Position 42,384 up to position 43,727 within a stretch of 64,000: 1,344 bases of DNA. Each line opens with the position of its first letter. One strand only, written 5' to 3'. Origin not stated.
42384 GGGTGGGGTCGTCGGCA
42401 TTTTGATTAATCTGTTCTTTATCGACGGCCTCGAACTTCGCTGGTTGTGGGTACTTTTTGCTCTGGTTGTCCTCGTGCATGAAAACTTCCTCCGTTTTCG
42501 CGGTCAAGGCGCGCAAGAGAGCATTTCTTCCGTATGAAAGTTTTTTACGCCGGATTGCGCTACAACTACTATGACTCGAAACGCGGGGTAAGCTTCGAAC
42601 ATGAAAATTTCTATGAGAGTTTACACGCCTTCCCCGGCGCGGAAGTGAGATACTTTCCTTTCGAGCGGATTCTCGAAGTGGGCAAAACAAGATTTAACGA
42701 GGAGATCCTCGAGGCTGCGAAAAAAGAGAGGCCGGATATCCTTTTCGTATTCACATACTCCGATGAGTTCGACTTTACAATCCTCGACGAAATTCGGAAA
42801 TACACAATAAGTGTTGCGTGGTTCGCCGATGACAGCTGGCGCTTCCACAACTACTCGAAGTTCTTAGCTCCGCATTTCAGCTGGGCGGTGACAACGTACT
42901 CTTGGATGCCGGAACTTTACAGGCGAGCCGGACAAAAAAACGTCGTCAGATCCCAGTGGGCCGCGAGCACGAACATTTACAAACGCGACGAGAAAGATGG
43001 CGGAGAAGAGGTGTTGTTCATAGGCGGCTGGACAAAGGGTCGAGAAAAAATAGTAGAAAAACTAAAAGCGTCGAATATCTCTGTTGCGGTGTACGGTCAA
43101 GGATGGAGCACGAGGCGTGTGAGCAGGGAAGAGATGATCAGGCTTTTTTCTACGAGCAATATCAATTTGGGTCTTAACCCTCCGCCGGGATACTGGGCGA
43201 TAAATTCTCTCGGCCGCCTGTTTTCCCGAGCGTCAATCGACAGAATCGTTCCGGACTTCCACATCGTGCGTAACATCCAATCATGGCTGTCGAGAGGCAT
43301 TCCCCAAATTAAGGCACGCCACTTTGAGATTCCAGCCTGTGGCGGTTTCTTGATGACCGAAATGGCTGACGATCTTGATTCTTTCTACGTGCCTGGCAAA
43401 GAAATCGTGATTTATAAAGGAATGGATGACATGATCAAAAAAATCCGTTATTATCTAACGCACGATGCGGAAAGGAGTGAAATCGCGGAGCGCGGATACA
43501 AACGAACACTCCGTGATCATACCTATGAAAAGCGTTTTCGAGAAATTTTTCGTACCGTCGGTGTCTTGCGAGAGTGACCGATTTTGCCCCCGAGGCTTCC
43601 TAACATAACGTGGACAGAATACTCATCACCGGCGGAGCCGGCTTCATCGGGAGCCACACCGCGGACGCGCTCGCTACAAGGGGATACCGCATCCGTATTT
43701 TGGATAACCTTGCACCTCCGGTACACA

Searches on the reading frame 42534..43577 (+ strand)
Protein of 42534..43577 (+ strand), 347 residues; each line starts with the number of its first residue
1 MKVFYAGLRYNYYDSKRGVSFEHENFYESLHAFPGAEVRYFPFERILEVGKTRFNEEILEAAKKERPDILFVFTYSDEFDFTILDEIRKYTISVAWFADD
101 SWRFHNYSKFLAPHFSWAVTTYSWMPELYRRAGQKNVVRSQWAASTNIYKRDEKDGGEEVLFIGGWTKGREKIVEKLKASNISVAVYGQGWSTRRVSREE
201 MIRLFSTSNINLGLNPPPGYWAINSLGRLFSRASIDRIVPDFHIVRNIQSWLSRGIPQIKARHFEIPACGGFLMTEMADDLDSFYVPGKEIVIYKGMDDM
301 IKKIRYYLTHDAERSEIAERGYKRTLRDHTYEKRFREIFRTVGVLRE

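Call 19: search_protein_families(library=pfam, proteins=[window:42534-43577:+], max_evalue=0.001)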
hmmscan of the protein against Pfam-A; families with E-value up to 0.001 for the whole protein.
window:42534-43577:+ (347 aa): 1 family
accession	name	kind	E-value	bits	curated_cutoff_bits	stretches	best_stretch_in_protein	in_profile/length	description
PF13524.12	Glyco_trans_1_2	-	7.2e-32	110.7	25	1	170-339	1-143/144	Glycosyl transferase-like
